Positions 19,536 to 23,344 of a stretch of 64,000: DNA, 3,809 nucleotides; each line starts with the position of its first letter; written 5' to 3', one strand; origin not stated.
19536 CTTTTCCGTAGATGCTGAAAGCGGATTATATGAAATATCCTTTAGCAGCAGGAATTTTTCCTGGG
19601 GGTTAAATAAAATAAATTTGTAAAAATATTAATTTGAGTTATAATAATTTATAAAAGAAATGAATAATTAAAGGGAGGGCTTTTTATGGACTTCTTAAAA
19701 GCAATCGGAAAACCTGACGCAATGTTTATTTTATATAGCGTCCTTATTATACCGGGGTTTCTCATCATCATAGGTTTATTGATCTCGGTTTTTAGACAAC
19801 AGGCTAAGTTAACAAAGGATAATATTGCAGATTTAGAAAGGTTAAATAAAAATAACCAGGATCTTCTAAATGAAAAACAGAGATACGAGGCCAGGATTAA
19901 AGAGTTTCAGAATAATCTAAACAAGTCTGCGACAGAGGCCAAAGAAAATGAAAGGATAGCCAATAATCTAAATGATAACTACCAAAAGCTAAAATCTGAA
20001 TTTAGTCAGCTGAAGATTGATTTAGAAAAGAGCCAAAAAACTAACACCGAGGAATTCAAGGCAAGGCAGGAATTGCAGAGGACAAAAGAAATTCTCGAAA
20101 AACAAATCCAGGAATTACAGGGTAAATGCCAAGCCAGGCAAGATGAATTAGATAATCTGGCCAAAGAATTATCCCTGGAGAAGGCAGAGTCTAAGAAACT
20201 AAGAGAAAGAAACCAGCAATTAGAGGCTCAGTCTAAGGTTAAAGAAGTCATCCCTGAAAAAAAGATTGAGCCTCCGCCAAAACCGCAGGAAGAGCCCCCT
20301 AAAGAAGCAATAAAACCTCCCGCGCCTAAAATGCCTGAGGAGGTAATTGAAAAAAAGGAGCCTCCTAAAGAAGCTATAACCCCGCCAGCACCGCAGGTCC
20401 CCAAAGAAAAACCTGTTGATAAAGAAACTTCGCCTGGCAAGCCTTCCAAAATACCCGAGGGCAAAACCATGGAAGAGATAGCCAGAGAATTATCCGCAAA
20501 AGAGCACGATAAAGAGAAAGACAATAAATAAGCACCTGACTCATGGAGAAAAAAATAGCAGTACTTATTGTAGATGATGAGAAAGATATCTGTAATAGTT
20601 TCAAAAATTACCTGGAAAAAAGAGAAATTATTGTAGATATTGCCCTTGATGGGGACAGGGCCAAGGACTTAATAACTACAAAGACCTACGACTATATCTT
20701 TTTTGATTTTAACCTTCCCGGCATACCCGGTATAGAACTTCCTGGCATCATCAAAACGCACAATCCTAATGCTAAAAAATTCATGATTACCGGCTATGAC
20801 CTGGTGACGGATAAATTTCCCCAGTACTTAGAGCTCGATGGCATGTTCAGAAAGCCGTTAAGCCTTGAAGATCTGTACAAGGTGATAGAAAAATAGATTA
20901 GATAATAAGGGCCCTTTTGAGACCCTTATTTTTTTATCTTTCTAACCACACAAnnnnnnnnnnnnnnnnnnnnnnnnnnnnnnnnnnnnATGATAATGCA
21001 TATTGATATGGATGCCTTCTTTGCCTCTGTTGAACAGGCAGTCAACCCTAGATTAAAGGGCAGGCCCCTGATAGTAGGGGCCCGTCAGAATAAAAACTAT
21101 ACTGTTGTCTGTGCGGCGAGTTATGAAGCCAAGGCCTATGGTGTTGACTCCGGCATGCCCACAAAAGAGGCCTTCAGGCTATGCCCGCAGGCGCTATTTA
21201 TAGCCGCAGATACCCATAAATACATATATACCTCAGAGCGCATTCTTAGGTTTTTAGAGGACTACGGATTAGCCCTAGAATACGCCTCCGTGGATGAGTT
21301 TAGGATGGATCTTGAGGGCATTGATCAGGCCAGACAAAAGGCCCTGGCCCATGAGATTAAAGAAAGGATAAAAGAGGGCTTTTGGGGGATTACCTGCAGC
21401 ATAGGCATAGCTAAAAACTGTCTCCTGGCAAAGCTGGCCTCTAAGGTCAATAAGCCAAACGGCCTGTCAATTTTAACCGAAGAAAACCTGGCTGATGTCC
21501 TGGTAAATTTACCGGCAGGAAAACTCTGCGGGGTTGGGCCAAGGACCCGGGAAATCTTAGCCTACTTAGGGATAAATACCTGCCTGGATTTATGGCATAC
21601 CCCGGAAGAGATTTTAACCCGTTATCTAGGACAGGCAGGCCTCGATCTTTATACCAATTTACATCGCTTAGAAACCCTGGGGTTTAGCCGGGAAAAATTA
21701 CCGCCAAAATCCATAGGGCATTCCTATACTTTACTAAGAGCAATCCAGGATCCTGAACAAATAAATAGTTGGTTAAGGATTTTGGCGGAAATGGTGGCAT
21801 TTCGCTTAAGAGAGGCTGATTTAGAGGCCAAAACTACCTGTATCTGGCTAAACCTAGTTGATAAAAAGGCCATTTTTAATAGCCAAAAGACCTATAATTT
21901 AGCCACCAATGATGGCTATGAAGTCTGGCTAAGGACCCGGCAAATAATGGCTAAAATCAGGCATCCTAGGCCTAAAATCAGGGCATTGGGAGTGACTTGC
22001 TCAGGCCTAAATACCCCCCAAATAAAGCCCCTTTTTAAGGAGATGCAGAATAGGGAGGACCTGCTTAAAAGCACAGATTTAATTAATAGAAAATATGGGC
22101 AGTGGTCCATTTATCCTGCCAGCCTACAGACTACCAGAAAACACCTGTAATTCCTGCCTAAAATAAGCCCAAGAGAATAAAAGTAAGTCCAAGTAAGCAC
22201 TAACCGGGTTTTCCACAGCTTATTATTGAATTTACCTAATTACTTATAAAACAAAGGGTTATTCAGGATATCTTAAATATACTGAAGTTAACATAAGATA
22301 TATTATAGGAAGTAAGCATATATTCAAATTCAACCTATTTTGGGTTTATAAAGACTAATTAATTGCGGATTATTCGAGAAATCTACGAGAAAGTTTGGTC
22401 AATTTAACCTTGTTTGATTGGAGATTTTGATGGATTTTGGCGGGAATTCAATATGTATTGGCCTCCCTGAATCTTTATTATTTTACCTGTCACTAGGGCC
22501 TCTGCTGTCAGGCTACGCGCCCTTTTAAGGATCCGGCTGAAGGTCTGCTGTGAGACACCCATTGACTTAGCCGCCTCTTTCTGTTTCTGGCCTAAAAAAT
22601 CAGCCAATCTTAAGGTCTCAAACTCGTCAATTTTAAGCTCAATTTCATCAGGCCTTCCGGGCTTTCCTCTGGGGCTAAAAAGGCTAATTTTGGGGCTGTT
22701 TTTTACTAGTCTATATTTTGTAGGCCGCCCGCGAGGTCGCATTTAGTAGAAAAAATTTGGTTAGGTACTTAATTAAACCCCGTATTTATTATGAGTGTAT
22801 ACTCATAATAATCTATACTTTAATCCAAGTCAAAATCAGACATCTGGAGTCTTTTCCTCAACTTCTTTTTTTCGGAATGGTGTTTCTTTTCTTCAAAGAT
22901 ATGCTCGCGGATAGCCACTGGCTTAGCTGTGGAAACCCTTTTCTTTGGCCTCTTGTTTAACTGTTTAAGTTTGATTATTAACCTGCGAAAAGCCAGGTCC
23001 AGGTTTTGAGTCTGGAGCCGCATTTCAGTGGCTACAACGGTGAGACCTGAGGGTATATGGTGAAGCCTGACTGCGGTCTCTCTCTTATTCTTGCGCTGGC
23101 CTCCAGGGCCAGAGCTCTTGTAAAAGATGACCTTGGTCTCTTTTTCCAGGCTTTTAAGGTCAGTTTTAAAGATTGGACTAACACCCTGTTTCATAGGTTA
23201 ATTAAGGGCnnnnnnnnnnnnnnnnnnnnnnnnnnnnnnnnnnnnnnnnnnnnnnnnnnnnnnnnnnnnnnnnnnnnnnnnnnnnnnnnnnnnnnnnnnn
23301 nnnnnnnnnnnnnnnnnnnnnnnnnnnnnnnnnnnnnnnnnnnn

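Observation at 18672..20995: Candidate lineage-specific SOS box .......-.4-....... in both lexA and dinB promoters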

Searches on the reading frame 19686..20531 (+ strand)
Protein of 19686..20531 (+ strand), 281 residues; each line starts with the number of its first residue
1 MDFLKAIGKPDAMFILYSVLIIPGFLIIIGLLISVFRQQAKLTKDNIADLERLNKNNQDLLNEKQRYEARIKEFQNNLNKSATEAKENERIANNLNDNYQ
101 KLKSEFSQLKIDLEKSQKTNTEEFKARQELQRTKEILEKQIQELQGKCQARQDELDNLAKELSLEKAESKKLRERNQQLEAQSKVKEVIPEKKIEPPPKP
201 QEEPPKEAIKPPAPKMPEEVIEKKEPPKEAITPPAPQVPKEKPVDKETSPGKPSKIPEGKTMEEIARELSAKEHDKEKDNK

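Call 4: search_protein_families(library=pfam, proteins=[window:19686-20531:+])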
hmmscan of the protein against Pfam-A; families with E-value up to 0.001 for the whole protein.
window:19686-20531:+ (281 aa): 0 families

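Call 40: search_protein_families(library=ncbifam, proteins=[window:19686-20531:+], max_evalue=0.1)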
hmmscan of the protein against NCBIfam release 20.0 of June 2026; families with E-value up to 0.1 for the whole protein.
window:19686-20531:+ (281 aa): 10 families
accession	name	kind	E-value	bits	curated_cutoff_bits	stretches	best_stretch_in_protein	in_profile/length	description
NF002572.0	PRK02224.1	equivalog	1.5e-05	23.5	1087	1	44-192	193-333/888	DNA double-strand break repair ATPase Rad50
NF033928.1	alph_xenorhab_A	subfamily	2.1e-05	24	125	1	16-121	209-314/339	alpha-xenorhabdolysin family binary toxin subunit A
TIGR02168.1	SMC_prok_B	equivalog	7.3e-05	20.7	567.35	1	48-184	700-836/1181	chromosome segregation protein SMC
TIGR02169.1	SMC_prok_A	equivalog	0.00012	20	729.4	1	51-186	312-447/1165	chromosome segregation protein SMC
NF045487.1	ASRP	equivalog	0.00093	17.9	300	1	45-181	139-474/593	archaea-specific SMC-related protein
TIGR03319.1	RNase_Y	equivalog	0.0011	17.6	454.35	1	26-186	7-170/514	ribonuclease Y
NF041035.1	Rad50_Halo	equivalog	0.0015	16.9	1000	1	53-192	200-333/883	DNA double-strand break repair ATPase Rad50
NF003034.1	PRK03918.1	equivalog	0.029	12.3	700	1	43-185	233-620/878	DNA double-strand break repair ATPase Rad50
NF008438.0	PRK11281.1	equivalog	0.035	11.8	991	1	41-186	35-173/1113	mechanosensitive channel MscK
NF045780.1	TrlF_fam_ATP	equivalog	0.088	11.5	350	0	37-187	462-619/944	TrlF family AAA-like ATPase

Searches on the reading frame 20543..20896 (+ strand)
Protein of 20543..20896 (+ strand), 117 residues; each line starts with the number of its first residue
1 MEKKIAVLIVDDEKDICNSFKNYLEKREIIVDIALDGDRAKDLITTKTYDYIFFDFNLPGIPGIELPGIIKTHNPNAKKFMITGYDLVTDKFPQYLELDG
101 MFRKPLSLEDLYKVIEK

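Call 4: search_protein_families(library=pfam, proteins=[window:20543-20896:+])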
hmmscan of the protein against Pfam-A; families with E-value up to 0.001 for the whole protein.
window:20543-20896:+ (117 aa): 1 family
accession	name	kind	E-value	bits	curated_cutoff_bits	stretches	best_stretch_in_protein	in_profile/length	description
PF00072.30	Response_reg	-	3.8e-17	62.9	30.2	1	7-115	1-110/111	Response regulator receiver domain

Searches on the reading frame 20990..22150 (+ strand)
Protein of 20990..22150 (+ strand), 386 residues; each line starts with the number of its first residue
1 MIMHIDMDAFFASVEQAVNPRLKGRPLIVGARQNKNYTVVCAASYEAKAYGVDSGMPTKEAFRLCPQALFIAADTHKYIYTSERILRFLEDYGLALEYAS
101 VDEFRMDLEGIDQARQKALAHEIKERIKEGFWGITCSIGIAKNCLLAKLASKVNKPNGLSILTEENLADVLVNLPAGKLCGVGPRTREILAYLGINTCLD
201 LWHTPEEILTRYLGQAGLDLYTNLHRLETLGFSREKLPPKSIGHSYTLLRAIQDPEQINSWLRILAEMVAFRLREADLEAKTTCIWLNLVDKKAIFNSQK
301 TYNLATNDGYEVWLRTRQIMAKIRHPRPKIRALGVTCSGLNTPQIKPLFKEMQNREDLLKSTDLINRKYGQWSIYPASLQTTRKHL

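Call 4: search_protein_families(library=pfam, proteins=[window:20990-22150:+])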
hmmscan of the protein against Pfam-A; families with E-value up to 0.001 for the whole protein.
window:20990-22150:+ (386 aa): 2 families
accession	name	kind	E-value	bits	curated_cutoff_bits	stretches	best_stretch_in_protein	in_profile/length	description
PF00817.25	IMS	-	3.2e-44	150.9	23.2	1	5-152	1-148/148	impB/mucB/samB family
PF11799.13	IMS_C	-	1.6e-14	54.7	20.7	1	239-342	1-100/109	impB/mucB/samB family C-terminal domain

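Call 40: search_protein_families(library=ncbifam, proteins=[window:20990-22150:+], max_evalue=0.1)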
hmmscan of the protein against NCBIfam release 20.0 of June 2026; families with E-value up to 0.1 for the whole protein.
window:20990-22150:+ (386 aa): 10 families
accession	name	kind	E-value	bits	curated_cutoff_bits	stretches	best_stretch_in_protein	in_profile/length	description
NF002677.0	PRK02406.1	equivalog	1.2e-70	238.4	256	1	2-342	8-345/357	DNA polymerase IV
NF002848.0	PRK03103.1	subfamily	9.5e-70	235.1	381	1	2-378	6-390/410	DNA polymerase IV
NF010731.0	PRK14133.1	equivalog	5.6e-68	229.7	362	1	2-348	5-344/352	DNA polymerase IV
NF002882.0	PRK03348.1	equivalog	7e-67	226.2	389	1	2-358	7-362/461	DNA polymerase IV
NF002492.0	PRK01810.1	equivalog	1.5e-65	221.5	399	1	1-374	11-389/412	DNA polymerase IV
NF003015.0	PRK03858.1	subfamily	1.6e-63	215.2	367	1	2-380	9-386/399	DNA polymerase IV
NF002751.0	PRK02794.1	equivalog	1.7e-58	198.5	371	1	2-374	40-412/425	DNA polymerase IV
NF002883.0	PRK03352.1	equivalog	3.2e-55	187.7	330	1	2-336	7-338/347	DNA polymerase IV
NF002292.0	PRK01216.1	equivalog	3.3e-45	154.6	339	1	1-336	2-335/351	DNA polymerase IV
NF002955.0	PRK03609.1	subfamily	1.1e-24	87.2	431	1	1-209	1-214/422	translesion error-prone DNA polymerase V subunit UmuC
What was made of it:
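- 20990..22150 (+): dinB (DNA polymerase IV-like Y-family polymerase). The start at 20990 (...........) fits the family, rather than the ORF-caller's ATG at 20954 inside the box. Pfam IMS + IMS_C (call 4); NCBIfam Pol IV models (call 40).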

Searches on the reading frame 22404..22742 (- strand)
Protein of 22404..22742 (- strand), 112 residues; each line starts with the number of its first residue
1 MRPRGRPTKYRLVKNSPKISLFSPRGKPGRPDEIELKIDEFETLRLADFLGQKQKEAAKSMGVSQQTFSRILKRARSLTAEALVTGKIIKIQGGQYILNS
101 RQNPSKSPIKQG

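Call 4: search_protein_families(library=pfam, proteins=[window:22404-22742:-])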
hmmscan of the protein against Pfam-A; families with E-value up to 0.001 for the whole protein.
window:22404-22742:- (112 aa): 5 families
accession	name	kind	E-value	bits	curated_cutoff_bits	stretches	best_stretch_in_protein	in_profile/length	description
PF02001.22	DUF134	-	5.6e-26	91.4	27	1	1-97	1-96/98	Protein of unknown function DUF134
PF08281.18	Sigma70_r4_2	-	2.3e-05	24.4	25.7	1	36-76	11-51/54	Sigma-70, region 4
PF13551.12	HTH_29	-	6.8e-05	23.3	28.1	1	51-85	11-46/64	Winged helix-turn helix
PF13384.12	HTH_23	-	8.9e-05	22.6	24.6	1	45-76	13-42/50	Homeodomain-like domain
PF04545.22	Sigma70_r4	-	0.00078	19.4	24.1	0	44-76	13-45/50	Sigma-70, region 4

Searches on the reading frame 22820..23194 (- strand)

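Call 4: search_protein_families(library=pfam, proteins=[window:22820-23194:-])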
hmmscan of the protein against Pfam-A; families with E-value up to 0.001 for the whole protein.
window:22820-23194:- (124 aa): 1 family
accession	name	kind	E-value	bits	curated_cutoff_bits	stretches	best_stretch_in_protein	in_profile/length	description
PF00472.26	RF-1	-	2.1e-18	66.8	35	1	17-110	9-106/116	RF-1 domain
